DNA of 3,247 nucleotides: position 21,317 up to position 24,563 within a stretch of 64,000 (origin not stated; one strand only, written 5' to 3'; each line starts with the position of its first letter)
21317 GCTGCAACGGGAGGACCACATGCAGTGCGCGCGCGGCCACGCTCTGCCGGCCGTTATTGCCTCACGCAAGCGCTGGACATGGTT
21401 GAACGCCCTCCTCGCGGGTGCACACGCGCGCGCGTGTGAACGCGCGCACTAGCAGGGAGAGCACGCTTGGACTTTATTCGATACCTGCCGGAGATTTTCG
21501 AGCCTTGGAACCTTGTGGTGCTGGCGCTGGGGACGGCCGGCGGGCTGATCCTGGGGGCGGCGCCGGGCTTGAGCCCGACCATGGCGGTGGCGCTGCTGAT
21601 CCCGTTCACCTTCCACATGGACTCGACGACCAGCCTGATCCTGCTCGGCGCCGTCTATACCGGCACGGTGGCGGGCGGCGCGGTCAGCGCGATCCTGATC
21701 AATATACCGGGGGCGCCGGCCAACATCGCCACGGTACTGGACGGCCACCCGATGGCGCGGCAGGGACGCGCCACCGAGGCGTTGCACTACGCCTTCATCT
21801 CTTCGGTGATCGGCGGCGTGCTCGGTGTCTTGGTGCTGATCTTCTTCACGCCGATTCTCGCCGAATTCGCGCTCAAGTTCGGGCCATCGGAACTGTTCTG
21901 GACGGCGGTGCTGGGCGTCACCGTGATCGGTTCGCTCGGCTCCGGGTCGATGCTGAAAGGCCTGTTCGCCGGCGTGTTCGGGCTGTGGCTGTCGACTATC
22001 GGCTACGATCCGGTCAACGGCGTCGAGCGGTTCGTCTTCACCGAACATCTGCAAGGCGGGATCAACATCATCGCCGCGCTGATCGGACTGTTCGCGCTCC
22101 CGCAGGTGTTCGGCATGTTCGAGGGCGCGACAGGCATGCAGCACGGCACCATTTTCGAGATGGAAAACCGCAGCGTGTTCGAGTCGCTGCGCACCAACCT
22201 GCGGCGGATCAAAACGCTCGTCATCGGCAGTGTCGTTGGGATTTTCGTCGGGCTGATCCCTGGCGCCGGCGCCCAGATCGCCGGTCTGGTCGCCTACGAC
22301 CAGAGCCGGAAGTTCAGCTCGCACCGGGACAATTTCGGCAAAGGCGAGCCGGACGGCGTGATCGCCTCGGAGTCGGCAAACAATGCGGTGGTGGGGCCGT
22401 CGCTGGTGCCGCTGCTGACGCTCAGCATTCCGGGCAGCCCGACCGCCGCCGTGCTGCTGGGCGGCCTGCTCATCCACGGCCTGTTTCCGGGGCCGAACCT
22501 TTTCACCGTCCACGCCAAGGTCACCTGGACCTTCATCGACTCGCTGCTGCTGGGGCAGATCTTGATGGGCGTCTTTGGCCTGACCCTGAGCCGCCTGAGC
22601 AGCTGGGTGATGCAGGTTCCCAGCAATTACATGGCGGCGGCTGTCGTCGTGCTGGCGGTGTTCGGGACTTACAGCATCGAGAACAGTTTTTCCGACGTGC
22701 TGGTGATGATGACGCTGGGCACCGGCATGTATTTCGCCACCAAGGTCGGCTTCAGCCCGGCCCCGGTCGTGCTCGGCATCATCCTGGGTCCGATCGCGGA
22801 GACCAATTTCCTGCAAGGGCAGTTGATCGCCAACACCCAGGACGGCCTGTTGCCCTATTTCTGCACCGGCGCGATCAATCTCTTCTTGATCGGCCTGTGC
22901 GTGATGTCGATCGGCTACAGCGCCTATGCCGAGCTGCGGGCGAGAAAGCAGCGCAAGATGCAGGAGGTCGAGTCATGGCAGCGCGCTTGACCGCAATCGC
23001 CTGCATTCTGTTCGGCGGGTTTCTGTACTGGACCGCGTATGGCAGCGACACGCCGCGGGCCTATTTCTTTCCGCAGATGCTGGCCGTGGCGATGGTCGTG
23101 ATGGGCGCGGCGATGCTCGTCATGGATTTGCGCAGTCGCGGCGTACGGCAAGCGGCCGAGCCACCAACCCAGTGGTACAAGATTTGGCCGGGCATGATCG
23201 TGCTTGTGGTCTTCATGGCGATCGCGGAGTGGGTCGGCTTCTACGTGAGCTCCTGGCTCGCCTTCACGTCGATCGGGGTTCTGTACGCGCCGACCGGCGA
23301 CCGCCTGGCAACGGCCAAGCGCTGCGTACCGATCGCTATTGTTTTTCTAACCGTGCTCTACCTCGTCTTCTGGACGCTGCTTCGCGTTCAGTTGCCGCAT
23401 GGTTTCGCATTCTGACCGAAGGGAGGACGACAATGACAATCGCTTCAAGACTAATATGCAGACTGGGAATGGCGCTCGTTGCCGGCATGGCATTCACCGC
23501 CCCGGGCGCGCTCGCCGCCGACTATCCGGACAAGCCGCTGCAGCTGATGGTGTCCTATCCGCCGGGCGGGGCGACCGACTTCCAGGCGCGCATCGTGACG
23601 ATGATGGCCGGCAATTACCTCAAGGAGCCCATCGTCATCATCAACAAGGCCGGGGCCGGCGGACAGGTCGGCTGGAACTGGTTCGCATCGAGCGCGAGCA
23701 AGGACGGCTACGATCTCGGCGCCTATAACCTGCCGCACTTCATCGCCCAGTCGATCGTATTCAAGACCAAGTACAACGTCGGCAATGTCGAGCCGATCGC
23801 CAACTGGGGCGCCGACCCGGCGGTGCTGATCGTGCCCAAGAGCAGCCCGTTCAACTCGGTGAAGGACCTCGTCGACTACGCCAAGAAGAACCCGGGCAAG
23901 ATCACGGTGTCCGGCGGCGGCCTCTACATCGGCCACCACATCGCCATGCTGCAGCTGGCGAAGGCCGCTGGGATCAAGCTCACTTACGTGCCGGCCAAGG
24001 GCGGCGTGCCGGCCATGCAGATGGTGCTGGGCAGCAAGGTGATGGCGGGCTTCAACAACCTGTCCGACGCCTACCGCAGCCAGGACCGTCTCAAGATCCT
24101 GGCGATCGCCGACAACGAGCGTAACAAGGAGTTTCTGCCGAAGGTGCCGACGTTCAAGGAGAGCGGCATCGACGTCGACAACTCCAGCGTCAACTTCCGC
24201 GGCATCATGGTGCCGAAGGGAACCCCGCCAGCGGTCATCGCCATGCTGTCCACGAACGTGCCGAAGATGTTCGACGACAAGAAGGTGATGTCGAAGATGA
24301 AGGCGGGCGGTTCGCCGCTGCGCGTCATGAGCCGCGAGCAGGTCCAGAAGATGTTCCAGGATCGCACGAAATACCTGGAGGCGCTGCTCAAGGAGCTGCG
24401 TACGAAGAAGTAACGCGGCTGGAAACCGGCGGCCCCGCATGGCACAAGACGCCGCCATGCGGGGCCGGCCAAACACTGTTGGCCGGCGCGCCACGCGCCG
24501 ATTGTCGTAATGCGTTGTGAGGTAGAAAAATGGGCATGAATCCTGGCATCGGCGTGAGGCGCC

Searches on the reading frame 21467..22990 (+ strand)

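Call 38: search_protein_families(library=pfam, proteins=[window:21467-22990:+], max_evalue=0.0001)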
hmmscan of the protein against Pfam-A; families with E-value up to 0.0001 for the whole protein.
window:21467-22990:+ (507 aa): 1 family
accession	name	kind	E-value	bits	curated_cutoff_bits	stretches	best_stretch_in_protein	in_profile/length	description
PF01970.21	TctA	-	4.3e-135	451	28.9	1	16-436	1-423/423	Tripartite tricarboxylate transporter TctA family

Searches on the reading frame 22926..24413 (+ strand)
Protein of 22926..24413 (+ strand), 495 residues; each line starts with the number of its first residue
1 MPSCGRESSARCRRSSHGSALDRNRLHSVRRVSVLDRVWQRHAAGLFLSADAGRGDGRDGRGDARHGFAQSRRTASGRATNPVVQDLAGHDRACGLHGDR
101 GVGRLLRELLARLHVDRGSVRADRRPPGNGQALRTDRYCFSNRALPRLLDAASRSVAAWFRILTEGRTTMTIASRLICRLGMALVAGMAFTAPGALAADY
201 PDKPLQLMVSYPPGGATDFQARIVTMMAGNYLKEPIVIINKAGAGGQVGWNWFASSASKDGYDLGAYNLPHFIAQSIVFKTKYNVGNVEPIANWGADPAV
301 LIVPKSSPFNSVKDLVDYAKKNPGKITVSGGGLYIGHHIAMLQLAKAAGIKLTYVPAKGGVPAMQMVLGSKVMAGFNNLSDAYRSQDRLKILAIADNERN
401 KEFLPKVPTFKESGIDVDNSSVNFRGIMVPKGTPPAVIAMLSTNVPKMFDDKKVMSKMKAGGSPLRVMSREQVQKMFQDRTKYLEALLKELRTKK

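Call 38: search_protein_families(library=pfam, proteins=[window:22926-24413:+], max_evalue=0.0001)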
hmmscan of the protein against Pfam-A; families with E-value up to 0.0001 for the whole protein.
window:22926-24413:+ (495 aa): 1 family
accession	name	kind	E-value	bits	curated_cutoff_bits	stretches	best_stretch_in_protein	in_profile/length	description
PF03401.19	TctC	-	3.2e-41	142.1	27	1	221-491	2-272/274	Tripartite tricarboxylate transporter family receptor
